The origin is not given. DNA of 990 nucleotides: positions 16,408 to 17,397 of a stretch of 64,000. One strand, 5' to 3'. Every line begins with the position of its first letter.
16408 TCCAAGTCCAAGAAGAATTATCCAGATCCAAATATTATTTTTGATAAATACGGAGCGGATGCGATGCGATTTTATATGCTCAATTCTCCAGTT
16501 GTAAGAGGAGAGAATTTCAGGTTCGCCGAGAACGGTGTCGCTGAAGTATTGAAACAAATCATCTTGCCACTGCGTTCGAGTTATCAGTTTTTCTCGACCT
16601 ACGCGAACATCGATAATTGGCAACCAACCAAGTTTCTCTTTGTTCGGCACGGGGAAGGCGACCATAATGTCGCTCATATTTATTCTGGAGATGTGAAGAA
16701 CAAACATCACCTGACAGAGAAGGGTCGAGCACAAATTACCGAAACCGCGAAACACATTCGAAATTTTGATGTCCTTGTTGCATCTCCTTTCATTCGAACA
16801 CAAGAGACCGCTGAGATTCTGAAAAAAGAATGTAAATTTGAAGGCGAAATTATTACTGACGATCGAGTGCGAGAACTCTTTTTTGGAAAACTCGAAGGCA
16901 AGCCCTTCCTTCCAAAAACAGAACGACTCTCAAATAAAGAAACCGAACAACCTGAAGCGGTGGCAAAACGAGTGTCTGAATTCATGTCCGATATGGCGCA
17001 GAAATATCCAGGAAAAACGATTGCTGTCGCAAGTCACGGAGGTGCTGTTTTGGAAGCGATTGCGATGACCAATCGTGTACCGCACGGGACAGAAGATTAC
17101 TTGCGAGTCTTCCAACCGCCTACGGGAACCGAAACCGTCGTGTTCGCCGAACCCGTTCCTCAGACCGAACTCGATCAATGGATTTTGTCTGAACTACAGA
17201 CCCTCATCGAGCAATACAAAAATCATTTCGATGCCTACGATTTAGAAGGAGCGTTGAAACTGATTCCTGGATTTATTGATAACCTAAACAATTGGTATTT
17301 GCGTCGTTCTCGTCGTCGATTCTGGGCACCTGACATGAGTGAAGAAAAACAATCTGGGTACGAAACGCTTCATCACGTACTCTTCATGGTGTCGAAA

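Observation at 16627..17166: Histidine-phosphatase (PGAM-like) domain inserted between the IleRS catalytic and anticodon-binding parts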

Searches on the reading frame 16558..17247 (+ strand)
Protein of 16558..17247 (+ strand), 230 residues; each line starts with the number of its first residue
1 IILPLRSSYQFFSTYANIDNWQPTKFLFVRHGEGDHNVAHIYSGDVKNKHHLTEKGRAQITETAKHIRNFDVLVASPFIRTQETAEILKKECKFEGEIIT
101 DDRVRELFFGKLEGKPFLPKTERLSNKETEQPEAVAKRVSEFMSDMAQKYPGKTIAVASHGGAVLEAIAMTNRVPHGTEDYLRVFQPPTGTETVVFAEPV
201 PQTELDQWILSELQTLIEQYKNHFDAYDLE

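Call 4: search_protein_families(library=ncbifam, proteins=[window:16627-17166:+], max_evalue=0.01)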
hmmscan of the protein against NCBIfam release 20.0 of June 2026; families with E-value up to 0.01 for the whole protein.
window:16627-17166:+ (180 aa): 18 families
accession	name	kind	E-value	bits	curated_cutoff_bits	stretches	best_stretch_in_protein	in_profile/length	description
NF038349.1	dPGM_arch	equivalog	2.6e-22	79.6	225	1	4-137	2-137/194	2,3-diphosphoglycerate-dependent phosphoglycerate mutase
TIGR03162.1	ribazole_cobC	equivalog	1.2e-19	70.4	162.9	1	5-151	3-158/176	alpha-ribazole phosphatase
NF005567.0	PRK07238.1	equivalog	3.2e-18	66.2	326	1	1-137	178-326/378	bifunctional RNase H/acid phosphatase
NF045917.1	PhserinePhPspA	equivalog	5.6e-14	52.3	350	1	2-139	3-152/211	phosphoserine phosphatase PspA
NF011580.0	PRK15004.1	equivalog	1.7e-12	47.8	250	1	2-90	2-88/203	adenosylcobalamin/alpha-ribazole phosphatase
NF002901.0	PRK03482.1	equivalog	1.1e-11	44.8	261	1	4-94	5-93/215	2,3-diphosphoglycerate-dependent phosphoglycerate mutase GpmB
TIGR03848.1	MSMEG_4193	subfamily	1.4e-10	41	203.85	1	4-122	3-121/204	MSMEG_4193 family putative phosphomutase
NF009994.0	PRK13463.1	equivalog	1.7e-09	37.7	277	1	4-140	6-154/203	phosphoserine phosphatase 1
NF002339.0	PRK01295.1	equivalog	5.5e-06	26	316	1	4-91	6-96/206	2,3-bisphosphoglycerate-dependent phosphoglycerate mutase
TIGR01258.1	pgm_1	subfamily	3.2e-05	23.5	81.7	1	2-92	2-95/245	2,3-bisphosphoglycerate-dependent phosphoglycerate mutase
TIGR00249.1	sixA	equivalog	4.6e-05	23.3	74.5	1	5-70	5-68/154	phosphohistidine phosphatase SixA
NF010718.0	PRK14120.1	equivalog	4.6e-05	22.8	366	1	2-93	6-100/249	phosphoglyceromutase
NF002217.0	PRK01112.1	equivalog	5.7e-05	22.6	320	1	2-68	3-69/228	2,3-bisphosphoglycerate-dependent phosphoglycerate mutase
NF010715.0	PRK14117.1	equivalog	0.0007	19.1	421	1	2-92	3-96/230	phosphoglycerate mutase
NF009993.0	PRK13462.1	equivalog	0.00076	19.2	226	1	2-65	7-72/203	acid phosphatase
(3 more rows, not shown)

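Call 14: find_homologous_proteins(query=window:16615-17172:+, max_evalue=0.00001)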
Query window:16615-17172:+ (186 aa): 2 proteins with E <= 0.00001 among 84 candidates.
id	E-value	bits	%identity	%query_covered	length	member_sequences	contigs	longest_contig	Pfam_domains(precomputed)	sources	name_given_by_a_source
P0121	1.4e-18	85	48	49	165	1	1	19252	PF00133.29,PF00300.28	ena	-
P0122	1.3e-8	53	31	75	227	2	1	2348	PF00300.28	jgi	jgi:probable phosphoglycerate mutase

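Call 16: search_solved_structures(query=window:16615-17172:+, max_evalue=0.001, show_alignments=3)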
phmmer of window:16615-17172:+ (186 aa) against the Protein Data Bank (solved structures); distinct sequences matched with E-value up to 0.001: 12.
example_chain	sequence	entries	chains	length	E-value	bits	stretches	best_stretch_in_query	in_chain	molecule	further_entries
9mmh_A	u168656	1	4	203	1.4e-08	37.9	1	6-149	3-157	Phosphoglycerate mutase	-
6e4b_A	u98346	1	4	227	2.2e-06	30.7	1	7-94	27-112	Adenosylcobalamin/alpha-ribazole phosphatase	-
5zkk_A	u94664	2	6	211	4.6e-06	29.7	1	5-148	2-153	Phosphoglycerate mutase family protein, putative | Phosphoglycerate mutase family protein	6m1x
6nru_A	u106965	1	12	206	2.2e-05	27.5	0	7-94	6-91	CobC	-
4ij5_A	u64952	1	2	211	8.3e-05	25.6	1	6-101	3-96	Phosphoserine phosphatase 1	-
1ebb_A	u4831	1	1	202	9e-05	25.5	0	7-97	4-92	PHOSPHATASE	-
1h2e_A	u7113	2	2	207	9.7e-05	25.4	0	7-97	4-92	PHOSPHATASE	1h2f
5zr2_A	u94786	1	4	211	0.00011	25.2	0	5-148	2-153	Phosphoglycerate mutase family protein, putative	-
5um0_A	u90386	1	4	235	0.00021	24.3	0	6-104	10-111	2,3-bisphosphoglycerate-dependent phosphoglycerate mutase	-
1qhf_A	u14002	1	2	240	0.00052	23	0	6-99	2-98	PROTEIN (PHOSPHOGLYCERATE MUTASE)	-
1bq3_D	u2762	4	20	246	0.00057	22.9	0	6-99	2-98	PROTEIN (PHOSPHOGLYCERATE MUTASE 1) | PHOSPHOGLYCERATE MUTASE 1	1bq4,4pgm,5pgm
3pgm_A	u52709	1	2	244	0.00063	22.8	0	6-98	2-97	Phosphoglycerate mutase 1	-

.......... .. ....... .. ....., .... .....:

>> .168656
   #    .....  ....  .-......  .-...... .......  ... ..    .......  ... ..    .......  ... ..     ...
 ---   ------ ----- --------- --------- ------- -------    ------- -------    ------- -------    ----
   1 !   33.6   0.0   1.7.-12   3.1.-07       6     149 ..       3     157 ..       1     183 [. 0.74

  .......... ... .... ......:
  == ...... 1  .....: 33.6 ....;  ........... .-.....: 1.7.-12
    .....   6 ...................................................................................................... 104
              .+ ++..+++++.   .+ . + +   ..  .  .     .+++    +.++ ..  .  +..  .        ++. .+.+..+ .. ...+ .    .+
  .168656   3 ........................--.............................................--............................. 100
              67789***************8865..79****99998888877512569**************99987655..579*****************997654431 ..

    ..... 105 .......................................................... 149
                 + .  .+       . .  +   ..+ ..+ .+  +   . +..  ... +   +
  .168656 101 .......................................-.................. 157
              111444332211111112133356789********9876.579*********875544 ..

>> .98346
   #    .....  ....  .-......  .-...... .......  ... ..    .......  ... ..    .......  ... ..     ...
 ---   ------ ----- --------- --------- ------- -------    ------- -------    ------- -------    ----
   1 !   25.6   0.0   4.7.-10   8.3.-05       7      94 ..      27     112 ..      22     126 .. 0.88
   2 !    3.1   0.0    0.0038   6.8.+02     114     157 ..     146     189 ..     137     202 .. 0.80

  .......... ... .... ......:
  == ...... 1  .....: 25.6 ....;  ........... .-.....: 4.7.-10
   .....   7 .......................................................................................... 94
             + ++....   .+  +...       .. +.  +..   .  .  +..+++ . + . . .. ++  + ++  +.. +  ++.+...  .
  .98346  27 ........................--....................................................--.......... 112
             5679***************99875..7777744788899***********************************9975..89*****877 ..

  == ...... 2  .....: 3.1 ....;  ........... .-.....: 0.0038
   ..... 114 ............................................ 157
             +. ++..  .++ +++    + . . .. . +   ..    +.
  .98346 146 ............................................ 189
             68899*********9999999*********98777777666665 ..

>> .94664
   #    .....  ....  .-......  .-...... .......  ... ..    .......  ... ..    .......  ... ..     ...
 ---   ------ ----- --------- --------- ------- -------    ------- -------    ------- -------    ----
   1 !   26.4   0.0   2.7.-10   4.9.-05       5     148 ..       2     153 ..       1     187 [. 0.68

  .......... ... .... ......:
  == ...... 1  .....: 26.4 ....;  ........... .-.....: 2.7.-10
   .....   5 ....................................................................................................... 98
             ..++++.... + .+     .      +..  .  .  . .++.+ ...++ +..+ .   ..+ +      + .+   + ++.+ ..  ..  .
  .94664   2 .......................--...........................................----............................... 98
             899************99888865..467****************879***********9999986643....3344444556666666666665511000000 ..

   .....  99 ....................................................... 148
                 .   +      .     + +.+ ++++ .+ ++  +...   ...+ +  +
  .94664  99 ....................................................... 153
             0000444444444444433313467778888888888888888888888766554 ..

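Call 31: predict_structure(alignment_id=A1)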
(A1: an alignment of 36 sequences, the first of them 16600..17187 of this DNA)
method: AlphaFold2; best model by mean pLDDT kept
length: 196 residues; sequences in the alignment: 36
mean_pLDDT: 94.3   pTM: 0.90
mean pLDDT of the five models: 94.3, 94.0, 93.9, 93.7, 93.7
residues with pLDDT >= 90: 169; 70-90: 24; 50-70: 3; < 50: 0
segments of 3 or more residues with pLDDT < 50: none
pLDDT, mean of each block of 10 residues (from residue 1): 75 98 97 97 99 97 99 98 98 97 93 94 97 95 98 95 92 96 85 81
secondary structure, 60 per line:
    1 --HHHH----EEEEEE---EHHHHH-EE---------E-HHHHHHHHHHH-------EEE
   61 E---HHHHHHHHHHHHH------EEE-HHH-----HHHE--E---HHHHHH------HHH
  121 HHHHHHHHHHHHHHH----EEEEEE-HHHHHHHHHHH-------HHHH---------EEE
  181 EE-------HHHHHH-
elements in order: H3-6 E11-16 H21-25 H40-50 E58-61 H65-77 E84-86 H106-111 H118-135 E140-145 H147-157 H165-168 E178-182 H190-195

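Call 34: fold_search(model_id=the predicted structure, library=pdb)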
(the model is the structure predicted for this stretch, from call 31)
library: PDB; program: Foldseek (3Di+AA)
matches with E <= 10: 934; with E <= 0.001: 305
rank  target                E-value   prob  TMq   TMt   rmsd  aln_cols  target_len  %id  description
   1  4odi_D                2.4e-12  1.00  0.73  0.62   3.5       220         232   20  2.6 Angstrom Crystal Structure of Putative Phosphoglycerate Mutase 1 from Toxoplasma gondii (released 2014-01-22)
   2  3kkk_B                2.6e-12  1.00  0.71  0.61   5.6       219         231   20  Y92C catalytic residue mutant of Phosphoglycerate Mutase from Plasmodium falciparum (released 2009-11-17)
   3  4eo9                  3.2e-12  1.00  0.71  0.59   5.4       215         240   19  Crystal structure of a phosphoglycerate mutase gpm1 from Mycobacterium leprae (released 2012-04-25)
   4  3d8h_B                3.4e-12  1.00  0.72  0.61   5.5       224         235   19  Crystal structure of phosphoglycerate mutase from Cryptosporidium parvum, cgd7_4270 (released 2008-07-15)
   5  3lnt_A                3.9e-12  1.00  0.73  0.59   5.8       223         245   18  Crystal structure of phosphoglyceromutase from Burkholderia Pseudomallei 1710B with bound malonic acid (released 2010-02-09)
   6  3d8h_A                3.9e-12  1.00  0.71  0.61   6.3       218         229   21  Crystal structure of phosphoglycerate mutase from Cryptosporidium parvum, cgd7_4270 (released 2008-07-15)
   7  1h2e                  4.7e-12  1.00  0.72  0.69   3.1       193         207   23  BACILLUS STEAROTHERMOPHILUS PHOE (previously known as yhfr) in complex with phosphate (released 2002-08-12)
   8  6e4b_C                4.7e-12  1.00  0.73  0.71   3.4       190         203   22  The crystal structure of a putative alpha-ribazole-5'-P phosphatase from Escherichia coli str. K-12 substr. MG1655 (released 2018-09-12)
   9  5um0_D                5.0e-12  1.00  0.71  0.61   6.5       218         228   21  Crystal structure of 2,3-bisphosphoglycerate-dependent phosphoglycerate mutase from Neisseria gonorrhoeae (released 2017-02-15)
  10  6m1x_C                5.0e-12  1.00  0.72  0.72   6.5       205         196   23  Crystal structure of Phosphoserine Phosphatase in complex with 3-Phosphoglyceric Acid from Entamoeba histolytica (released 2021-03-03)
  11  3kkk_A                5.7e-12  1.00  0.73  0.63   6.5       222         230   20  Y92C catalytic residue mutant of Phosphoglycerate Mutase from Plasmodium falciparum (released 2009-11-17)
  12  4odi_C                6.1e-12  1.00  0.72  0.59   3.9       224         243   20  2.6 Angstrom Crystal Structure of Putative Phosphoglycerate Mutase 1 from Toxoplasma gondii (released 2014-01-22)
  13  3ezn_A                6.5e-12  1.00  0.72  0.60   4.1       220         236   17  Crystal structure of phosphoglyceromutase from burkholderia pseudomallei 1710b (released 2008-11-11)
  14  3fdz_B                6.5e-12  1.00  0.71  0.61   6.1       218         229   17  Crystal structure of phosphoglyceromutase from burkholderia pseudomallei 1710b with bound 2,3-diphosphoglyceric acid a (released 2009-01-13)
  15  1xq9_A                6.9e-12  1.00  0.72  0.59  10.2       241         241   19  Structure of Phosphoglycerate Mutase from Plasmodium falciparum at 2.6 Resolution (released 2004-12-21)
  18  9mmh_A                9.0e-12  1.00  0.74  0.71   8.7       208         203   22  HFP (histidine family phosphatase) that catalyzes essential dephosphorylation for riboflavin biosynthesis (released 2025-04-09)
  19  4qih_B                9.6e-12  1.00  0.74  0.72   3.3       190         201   19  The structure of mycobacterial glucosyl-3-phosphoglycerate phosphatase Rv2419c complexes with VO3 (released 2014-06-11)
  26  6e4b_D                1.5e-11  1.00  0.70  0.69   3.8       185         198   21  The crystal structure of a putative alpha-ribazole-5'-P phosphatase from Escherichia coli str. K-12 substr. MG1655 (released 2018-09-12)
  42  6e4b_A                3.8e-11  1.00  0.67  0.65   3.9       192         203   21  The crystal structure of a putative alpha-ribazole-5'-P phosphatase from Escherichia coli str. K-12 substr. MG1655 (released 2018-09-12)
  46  4ij6_B                4.9e-11  1.00  0.78  0.75   2.6       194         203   22  Crystal Structure of a Novel-type Phosphoserine Phosphatase Mutant (H9A) from <i>Hydrogenobacter thermophilus</i> TK-6 (released 2013-03-20)
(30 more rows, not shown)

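Call 35: search_protein_representatives(protein=window:16615-17172:+)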
Query: 186 residues. Proteins with E-value up to 0.001 (for the whole library): 5161; up to 1e-10: 275; up to 1e-30: 7. The best 150 are listed.
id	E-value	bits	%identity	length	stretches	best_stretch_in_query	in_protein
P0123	5.6e-53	195.6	54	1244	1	2-186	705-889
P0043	6.7e-53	195.4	40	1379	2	2-177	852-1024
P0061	3.9e-41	157.1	36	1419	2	2-159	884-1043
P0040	1.3e-37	145.6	43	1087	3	5-153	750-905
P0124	2.3e-37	144.8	43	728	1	2-186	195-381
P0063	6.2e-36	140.1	43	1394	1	2-186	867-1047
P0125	3.9e-34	134.2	35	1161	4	5-118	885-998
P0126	8.0e-28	113.7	41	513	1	22-180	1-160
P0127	3.2e-24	101.9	39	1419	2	2-145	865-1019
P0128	7.2e-22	94.3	43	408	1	7-142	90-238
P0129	7.6e-21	91.0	39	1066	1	6-145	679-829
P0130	2.8e-20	89.1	41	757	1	2-146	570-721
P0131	5.4e-20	88.2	38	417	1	6-149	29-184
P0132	2.2e-19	86.2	38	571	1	6-169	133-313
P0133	2.3e-19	86.1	41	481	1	6-151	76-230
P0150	1.9e-16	76.6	40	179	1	6-145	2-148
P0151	2.5e-16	76.3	39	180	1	6-155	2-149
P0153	3.1e-16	75.9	37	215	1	4-161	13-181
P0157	6.8e-16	74.8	39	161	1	7-143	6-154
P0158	7.0e-16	74.8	35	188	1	6-144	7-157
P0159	7.1e-16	74.8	38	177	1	6-145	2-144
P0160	9.2e-16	74.4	42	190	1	7-145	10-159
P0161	1.1e-15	74.1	36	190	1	7-157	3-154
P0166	1.7e-15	73.6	39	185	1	5-146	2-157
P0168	2.4e-15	73.1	36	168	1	5-146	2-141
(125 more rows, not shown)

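Call 42: find_related_loci(query=window:16558-17247:+, collection=genome_contigs, flank=5000)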
Query window:16558-17247:+ (230 aa) in genome_contigs; peptide patterns used: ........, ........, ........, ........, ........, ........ (x = any residue, [..] = any of these).
61 stretches matched a pattern; 23 encode a relative of the query (tblastn E <= 1e-3); 23 distinct loci.
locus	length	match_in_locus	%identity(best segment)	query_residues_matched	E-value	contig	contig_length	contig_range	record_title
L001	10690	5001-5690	92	1-230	2e-147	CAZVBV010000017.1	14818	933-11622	MAG TPA_asm: uncultured Candidatus Peribacteria bacterium isolate binchicken_co49_14 genome assembly, contig: NODE_1427_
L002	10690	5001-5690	90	1-230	8e-143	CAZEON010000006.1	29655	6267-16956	MAG TPA_asm: uncultured Candidatus Peribacteria bacterium isolate binchicken_co181_617 genome assembly, contig: NODE_211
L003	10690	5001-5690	90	1-230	1e-140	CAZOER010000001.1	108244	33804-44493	MAG TPA_asm: uncultured Candidatus Peribacteria bacterium isolate binchicken_co28_198 genome assembly, contig: NODE_127_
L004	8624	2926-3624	49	1-230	4e-72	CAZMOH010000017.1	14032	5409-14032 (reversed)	MAG TPA_asm: uncultured Candidatus Peribacteria bacterium isolate SRP163575_co1_366 genome assembly, contig: NODE_9436_l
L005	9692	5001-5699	49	1-230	4e-69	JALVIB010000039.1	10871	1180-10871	MAG: Candidatus Gracilibacteria bacterium isolate A1_metabat1_scaf2bin.029 A1_NODE_3210_length_10871_cov_2.497766, whole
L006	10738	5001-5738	29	1-229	6e-24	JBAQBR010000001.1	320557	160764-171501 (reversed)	MAG: Patescibacteria group bacterium isolate MFD03281_ilm_asm_bin26 k127_76950, whole genome shotgun sequence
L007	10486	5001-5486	36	26-175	1e-18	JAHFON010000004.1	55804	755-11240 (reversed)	MAG: Candidatus Moraniibacteriota bacterium isolate nzgw504 NODE_450_length_55805_cov_3.703541, whole genome shotgun seq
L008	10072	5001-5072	71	1-24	1e-7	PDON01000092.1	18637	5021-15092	MAG: Candidatus Cloacimonadota bacterium isolate DOLZORAL124_31_13 DolZOral124_scaffold_6588, whole genome shotgun seque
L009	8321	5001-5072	63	1-24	7e-7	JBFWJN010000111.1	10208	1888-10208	MAG: Kiritimatiellales bacterium isolate CA_2019_NHSR_2 NODE_13809_length_10208_cov_3.620474_NHSR, whole genome shotgun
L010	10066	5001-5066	77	1-22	1e-6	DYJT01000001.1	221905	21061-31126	MAG TPA_asm: Brachyspira murdochii isolate SulCav_AS07-7_28_103 SulCav_AS07_7_13_length_221905_cov_70_142696, whole geno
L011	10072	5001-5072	67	2-25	1e-6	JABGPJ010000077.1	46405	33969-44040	MAG: Deltaproteobacteria bacterium isolate co234_bin29 NODE_1593_length_46405_cov_21.477843, whole genome shotgun sequen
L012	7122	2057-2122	73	3-24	2e-6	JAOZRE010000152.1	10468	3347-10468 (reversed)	MAG: bacterium isolate GMC6.concoct.212 GMC6_7399_length_10468_cov_5.791703, whole genome shotgun sequence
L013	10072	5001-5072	63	2-25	5e-6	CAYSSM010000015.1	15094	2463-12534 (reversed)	MAG TPA_asm: uncultured Candidatus Saccharibacteria bacterium isolate SRP050083_co1_294 genome assembly, contig: NODE_16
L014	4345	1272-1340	65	3-25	1e-5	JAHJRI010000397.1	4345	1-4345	MAG: bacterium isolate OS_PC_MetaG.mb.142 OS_PC_MetaG.mb.142_k141_620407, whole genome shotgun sequence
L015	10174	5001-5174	59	2-229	1e-5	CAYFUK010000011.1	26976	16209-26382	MAG TPA_asm: uncultured Candidatus Peribacteria bacterium isolate ERP107533_co1_54 genome assembly, contig: NODE_969_len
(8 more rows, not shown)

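Call 88: list_cluster_members(proteins=[P0150, P0151, P0153, P0157, P0158, P0159, P0160, P0161, P0166, P0168])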
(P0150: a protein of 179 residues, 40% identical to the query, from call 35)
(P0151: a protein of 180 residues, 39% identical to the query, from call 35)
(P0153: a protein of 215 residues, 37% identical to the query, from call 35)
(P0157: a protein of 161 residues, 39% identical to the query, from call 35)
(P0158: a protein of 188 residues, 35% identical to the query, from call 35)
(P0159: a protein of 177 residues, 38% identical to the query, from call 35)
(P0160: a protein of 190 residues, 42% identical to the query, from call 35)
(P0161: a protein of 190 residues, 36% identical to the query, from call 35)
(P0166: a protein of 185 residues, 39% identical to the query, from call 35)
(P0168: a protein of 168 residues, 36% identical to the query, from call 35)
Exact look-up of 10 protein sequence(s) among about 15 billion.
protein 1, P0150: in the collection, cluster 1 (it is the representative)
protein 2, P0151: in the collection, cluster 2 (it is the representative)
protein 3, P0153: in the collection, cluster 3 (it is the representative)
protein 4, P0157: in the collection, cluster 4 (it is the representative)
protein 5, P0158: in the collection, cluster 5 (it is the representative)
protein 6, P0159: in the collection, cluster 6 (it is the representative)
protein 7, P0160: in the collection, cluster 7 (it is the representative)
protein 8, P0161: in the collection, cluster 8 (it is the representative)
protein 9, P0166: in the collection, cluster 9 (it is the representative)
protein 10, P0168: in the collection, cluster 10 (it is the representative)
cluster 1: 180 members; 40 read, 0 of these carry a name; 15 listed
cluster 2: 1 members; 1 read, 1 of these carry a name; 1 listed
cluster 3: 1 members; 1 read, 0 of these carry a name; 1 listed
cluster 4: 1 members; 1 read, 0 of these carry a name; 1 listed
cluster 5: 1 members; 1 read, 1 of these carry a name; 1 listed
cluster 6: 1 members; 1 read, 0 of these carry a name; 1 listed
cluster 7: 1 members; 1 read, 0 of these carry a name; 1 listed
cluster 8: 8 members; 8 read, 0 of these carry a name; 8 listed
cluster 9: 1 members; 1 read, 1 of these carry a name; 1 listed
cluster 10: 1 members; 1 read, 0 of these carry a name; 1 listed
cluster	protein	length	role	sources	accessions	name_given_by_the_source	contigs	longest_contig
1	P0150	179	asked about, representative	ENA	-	-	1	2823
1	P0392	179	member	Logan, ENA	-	-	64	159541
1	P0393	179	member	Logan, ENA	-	-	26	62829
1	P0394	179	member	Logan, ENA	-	-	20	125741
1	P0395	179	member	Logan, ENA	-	-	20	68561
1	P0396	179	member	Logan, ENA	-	-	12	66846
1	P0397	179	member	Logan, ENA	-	-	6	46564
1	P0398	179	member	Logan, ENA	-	-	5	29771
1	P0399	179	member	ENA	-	-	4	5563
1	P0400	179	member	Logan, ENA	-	-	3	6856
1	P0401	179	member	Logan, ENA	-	-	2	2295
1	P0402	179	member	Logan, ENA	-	-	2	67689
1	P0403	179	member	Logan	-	-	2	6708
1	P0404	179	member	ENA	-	-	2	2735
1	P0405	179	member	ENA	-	-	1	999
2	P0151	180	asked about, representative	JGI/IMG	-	broad specificity phosphatase PhoE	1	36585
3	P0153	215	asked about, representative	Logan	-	-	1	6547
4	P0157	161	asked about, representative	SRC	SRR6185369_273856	-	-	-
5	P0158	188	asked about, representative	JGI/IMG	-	uncharacterized phosphatase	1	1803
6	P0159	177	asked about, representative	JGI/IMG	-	-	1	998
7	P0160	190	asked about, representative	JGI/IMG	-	-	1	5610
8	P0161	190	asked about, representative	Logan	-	-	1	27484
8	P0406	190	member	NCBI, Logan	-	-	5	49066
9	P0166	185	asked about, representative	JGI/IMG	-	broad specificity phosphatase PhoE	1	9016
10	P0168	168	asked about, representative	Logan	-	-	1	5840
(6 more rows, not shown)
